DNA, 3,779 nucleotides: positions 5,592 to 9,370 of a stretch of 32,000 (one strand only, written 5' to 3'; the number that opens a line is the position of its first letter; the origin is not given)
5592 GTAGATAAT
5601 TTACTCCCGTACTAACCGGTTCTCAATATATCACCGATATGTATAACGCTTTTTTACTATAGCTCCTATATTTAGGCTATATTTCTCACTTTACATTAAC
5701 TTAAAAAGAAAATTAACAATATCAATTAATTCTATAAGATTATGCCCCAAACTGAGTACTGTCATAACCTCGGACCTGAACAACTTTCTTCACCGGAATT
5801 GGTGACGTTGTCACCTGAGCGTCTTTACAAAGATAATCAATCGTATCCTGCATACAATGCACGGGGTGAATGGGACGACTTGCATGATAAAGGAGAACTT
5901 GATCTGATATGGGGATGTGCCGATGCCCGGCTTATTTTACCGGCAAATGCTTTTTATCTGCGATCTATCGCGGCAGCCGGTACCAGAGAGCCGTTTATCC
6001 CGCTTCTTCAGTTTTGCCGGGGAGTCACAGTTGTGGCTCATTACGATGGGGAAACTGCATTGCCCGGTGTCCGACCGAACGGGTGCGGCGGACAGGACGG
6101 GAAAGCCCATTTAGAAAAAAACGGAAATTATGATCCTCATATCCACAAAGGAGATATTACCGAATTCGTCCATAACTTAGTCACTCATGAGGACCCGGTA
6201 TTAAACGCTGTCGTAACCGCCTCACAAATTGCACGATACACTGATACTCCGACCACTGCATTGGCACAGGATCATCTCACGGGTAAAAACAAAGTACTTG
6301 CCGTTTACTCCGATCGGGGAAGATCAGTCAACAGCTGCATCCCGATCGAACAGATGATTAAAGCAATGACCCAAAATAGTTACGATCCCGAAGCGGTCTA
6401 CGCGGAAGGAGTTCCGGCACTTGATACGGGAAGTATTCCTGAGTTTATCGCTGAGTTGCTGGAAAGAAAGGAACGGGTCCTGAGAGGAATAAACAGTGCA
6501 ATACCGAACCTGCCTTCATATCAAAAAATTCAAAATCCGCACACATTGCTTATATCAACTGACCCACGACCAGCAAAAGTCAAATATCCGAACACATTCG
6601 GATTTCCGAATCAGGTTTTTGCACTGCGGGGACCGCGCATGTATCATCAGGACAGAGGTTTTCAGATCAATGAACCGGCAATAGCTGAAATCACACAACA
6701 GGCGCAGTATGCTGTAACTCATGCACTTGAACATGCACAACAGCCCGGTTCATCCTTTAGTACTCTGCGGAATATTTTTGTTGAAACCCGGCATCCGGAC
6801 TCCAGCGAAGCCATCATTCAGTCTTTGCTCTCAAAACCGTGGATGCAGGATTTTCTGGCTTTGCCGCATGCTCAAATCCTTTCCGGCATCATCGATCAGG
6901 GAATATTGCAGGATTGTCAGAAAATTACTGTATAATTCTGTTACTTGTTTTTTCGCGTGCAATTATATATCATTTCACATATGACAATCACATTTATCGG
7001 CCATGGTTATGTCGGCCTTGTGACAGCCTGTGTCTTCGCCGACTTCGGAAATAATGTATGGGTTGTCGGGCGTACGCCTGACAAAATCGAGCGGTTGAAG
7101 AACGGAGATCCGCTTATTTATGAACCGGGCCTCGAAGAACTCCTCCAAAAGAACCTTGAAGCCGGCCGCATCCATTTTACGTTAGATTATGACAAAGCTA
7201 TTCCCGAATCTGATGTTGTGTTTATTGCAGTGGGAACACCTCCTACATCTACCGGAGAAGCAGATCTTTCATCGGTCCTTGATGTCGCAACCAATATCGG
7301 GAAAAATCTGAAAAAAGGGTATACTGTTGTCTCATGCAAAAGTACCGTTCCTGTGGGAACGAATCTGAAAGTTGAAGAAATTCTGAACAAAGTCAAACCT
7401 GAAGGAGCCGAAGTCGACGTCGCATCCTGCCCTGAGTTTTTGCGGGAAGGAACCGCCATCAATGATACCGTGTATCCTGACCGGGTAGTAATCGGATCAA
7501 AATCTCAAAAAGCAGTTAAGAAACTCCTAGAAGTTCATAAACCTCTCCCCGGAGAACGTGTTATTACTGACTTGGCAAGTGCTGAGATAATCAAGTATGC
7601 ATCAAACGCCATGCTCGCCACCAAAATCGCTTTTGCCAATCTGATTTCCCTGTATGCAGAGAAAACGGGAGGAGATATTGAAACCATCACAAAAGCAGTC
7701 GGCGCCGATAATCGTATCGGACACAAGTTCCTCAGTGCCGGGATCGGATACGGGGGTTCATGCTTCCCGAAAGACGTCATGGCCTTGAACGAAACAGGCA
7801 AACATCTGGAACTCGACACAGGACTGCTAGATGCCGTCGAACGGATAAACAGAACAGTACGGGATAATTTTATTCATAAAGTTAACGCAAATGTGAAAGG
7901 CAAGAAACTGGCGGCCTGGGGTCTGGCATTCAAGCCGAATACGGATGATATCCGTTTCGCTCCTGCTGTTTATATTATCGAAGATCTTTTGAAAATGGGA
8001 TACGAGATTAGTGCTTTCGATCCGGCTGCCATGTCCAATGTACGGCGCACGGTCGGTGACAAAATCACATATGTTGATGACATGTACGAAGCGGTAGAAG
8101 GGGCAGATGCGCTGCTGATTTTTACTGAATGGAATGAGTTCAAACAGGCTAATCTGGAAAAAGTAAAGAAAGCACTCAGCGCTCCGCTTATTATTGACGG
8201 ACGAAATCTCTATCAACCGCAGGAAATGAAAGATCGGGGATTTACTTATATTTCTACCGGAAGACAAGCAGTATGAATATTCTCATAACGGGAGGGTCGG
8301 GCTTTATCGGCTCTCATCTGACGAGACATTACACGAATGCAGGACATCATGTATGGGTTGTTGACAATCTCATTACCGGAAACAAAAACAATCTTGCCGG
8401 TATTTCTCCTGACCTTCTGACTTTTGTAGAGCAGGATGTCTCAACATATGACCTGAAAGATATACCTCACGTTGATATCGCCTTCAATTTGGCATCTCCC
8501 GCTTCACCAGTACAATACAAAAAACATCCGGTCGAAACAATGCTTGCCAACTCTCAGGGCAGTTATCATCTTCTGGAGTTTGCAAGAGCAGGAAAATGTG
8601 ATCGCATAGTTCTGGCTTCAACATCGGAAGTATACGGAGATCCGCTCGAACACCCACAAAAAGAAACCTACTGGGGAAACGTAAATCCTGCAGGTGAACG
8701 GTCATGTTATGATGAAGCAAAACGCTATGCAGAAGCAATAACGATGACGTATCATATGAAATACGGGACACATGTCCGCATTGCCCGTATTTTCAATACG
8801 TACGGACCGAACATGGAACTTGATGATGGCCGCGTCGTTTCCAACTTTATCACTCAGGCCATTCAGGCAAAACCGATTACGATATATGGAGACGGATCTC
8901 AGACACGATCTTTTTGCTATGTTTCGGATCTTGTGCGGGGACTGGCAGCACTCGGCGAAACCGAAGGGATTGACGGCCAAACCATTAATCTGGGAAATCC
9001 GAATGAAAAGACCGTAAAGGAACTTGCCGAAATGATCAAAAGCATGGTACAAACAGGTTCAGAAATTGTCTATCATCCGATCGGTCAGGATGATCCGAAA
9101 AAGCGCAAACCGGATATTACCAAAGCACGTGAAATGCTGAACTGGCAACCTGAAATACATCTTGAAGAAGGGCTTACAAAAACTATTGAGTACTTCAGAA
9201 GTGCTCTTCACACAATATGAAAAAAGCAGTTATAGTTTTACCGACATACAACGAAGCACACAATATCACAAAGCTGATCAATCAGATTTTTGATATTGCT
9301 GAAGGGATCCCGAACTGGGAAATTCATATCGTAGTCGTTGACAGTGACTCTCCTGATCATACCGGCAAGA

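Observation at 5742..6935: A second, more divergent beta-CA-like protein has an even longer His-to-Cys loop (H100-x14-C115-G-G)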

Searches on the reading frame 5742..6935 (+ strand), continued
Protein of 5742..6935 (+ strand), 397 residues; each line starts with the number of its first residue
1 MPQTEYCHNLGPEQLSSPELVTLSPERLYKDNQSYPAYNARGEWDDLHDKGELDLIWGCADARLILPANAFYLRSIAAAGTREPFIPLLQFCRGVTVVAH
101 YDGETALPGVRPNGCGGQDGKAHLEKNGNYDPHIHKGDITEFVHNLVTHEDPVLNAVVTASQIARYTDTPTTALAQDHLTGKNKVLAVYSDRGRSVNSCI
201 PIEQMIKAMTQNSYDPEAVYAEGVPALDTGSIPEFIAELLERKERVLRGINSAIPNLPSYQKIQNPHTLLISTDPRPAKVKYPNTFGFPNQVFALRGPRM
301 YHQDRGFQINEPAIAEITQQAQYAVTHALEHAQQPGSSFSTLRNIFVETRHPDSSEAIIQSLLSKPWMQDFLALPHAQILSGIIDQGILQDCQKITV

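Call 84: list_cluster_members(proteins=[L106:2020-3387:+, L104:62-757:-, L010:4747-5268:-, L010:9089-10870:-, L008:3579-4868:+, L108:2090-3379:+, L104:4428-4847:-, L106:4535-4897:-, L104:5001-6290:+, L106:5001-6146:+])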
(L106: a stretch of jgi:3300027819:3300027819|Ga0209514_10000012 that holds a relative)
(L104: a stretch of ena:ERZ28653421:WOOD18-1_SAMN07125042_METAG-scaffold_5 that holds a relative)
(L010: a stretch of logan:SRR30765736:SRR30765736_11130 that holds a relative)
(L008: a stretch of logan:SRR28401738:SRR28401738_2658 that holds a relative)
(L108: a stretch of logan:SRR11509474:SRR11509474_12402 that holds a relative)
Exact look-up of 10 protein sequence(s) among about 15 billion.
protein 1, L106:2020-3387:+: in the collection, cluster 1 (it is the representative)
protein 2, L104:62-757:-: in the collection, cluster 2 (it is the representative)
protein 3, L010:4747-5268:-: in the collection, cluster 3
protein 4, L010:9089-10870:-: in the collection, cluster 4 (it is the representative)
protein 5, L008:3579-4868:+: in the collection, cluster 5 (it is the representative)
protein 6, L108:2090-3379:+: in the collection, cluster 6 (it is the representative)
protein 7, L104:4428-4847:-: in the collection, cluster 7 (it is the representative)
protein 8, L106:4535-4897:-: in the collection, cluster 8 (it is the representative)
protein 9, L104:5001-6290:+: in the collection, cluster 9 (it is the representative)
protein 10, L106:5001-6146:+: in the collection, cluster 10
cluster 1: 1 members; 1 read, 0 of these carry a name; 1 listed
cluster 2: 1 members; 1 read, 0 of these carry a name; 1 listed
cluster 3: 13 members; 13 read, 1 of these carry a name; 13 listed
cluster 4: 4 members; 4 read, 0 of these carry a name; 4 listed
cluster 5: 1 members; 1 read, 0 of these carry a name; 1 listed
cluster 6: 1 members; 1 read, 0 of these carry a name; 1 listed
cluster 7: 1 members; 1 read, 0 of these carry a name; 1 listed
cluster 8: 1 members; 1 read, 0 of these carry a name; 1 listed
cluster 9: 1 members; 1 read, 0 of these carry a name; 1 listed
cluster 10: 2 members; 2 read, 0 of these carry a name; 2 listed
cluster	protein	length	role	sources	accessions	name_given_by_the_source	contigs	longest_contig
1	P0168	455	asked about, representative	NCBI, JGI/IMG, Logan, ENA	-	-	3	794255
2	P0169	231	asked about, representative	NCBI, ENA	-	-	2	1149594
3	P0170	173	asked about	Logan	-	-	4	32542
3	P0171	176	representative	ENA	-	-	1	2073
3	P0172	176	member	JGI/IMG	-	large subunit ribosomal protein L10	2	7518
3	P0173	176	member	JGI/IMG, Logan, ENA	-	-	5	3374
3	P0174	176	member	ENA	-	-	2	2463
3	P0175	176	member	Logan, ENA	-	-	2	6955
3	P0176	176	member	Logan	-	-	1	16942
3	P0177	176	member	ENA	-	-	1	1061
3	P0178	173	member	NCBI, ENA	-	-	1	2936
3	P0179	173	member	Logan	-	-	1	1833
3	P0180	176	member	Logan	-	-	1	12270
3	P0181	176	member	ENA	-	-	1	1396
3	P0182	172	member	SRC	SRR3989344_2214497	-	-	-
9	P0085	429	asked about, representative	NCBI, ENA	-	-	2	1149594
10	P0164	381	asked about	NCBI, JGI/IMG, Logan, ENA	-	-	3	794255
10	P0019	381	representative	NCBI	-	-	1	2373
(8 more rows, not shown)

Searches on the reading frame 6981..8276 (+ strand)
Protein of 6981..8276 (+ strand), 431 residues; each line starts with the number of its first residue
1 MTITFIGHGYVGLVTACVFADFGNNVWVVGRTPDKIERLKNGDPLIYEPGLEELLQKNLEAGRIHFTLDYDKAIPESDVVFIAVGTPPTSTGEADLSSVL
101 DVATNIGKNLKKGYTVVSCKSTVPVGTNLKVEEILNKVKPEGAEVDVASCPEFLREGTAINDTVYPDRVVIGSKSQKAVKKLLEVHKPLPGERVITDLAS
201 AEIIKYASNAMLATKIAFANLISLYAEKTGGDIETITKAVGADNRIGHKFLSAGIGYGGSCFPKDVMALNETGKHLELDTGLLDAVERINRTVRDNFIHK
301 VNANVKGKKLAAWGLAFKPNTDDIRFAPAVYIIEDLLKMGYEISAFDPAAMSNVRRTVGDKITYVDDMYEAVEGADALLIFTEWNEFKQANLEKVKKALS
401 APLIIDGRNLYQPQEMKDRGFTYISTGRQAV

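Call 95: search_protein_families(library=ncbifam, proteins=[window:6981-8276:+], max_evalue=1e-10)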
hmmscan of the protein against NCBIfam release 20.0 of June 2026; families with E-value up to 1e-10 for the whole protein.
window:6981-8276:+ (431 aa): 7 families
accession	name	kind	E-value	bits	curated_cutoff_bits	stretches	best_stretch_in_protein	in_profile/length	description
NF047673.2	TeichurnBiosyTuaD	equivalog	1.2e-145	486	700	1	3-431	4-434/439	UDP-glucose 6-dehydrogenase TuaD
TIGR03026.1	NDP-sugDHase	subfamily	4.5e-126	420.9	189.8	1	1-409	1-413/413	nucleotide sugar dehydrogenase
NF041297.1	UDPGDh_AglM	equivalog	2.3e-100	336.5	670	1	1-415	1-421/429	UDP-glucose 6-dehydrogenase AglM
NF040825.1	UDPMaNacDH_Arch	equivalog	4.4e-51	174.1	750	1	1-428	1-415/418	UDP-N-acetyl-D-mannosamine dehydrogenase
NF008286.0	PRK11064.1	equivalog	6e-46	156.9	459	1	2-398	5-410/420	UDP-N-acetyl-D-mannosamine dehydrogenase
NF011631.0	PRK15057.1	equivalog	1e-35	123.6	757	1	1-349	1-338/388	UDP-glucose 6-dehydrogenase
NF011729.0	PRK15182.1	equivalog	5.7e-17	61.6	592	1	2-396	8-400/425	Vi polysaccharide biosynthesis UDP-N-acetylglucosamine C-6 dehydrogenase TviB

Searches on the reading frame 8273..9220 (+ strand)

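Call 95: search_protein_families(library=ncbifam, proteins=[window:8273-9220:+], max_evalue=1e-10)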
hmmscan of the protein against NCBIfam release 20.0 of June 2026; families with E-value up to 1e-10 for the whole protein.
window:8273-9220:+ (315 aa): 15 families
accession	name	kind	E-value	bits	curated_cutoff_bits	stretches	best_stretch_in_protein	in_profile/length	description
TIGR01181.1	dTDP_gluc_dehyt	equivalog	7.9e-41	140.2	365.1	1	2-309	1-312/321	dTDP-glucose 4,6-dehydratase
TIGR04180.1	EDH_00030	hypoth_equivalog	3.8e-35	121.4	475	1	3-294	1-295/297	NAD-dependent 4,6-dehydratase LegB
NF005998.1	PRK08125.1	equivalog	1.3e-31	109.7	777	1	2-308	317-649/649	bifunctional UDP-4-amino-4-deoxy-L-arabinose formyltransferase/UDP-glucuronic acid oxidase ArnA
TIGR01179.1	galE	equivalog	4.2e-31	108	262.3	1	2-306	1-323/332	UDP-glucose 4-epimerase GalE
NF008872.0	PRK11908.1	equivalog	4.5e-31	108.2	294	1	2-311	3-338/349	bifunctional UDP-4-keto-pentose/UDP-xylose synthase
NF007490.0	PRK10084.1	subfamily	3.9e-26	91.9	649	1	1-309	1-335/361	dTDP-glucose 4,6-dehydratase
NF007582.0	PRK10217.1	equivalog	8.7e-23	81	698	1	2-308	3-331/355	dTDP-glucose 4,6-dehydratase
NF011728.1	PRK15181.1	equivalog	4.5e-22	78.5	760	1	3-309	18-338/348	Vi polysaccharide biosynthesis UDP-N-acetylglucosaminuronic acid C-4 epimerase TviC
TIGR02197.1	heptose_epim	equivalog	2.8e-21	76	274.6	1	3-306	1-311/316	ADP-glyceromanno-heptose 6-epimerase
NF047922.1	GDPFucSynFcl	equivalog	1.8e-17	63.8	500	1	80-310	68-303/308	GDP-L-fucose synthase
TIGR02622.1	CDP_4_6_dhtase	equivalog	4.2e-16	59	278.45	1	2-311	6-333/352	CDP-glucose 4,6-dehydratase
NF007956.0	PRK10675.1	subfamily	2.7e-15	56.4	394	1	1-304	1-325/338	UDP-glucose 4-epimerase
NF041015.1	UDPsulfquin_syn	equivalog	1.2e-13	50.8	575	0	180-261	228-312/384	UDP-sulfoquinovose synthase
TIGR01472.1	gmd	equivalog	1.6e-11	44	415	0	84-267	95-274/342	GDP-mannose 4,6-dehydratase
TIGR01777.1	yfcH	hypoth_equivalog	8.7e-11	41.9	207.35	0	3-260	1-242/292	TIGR01777 family oxidoreductase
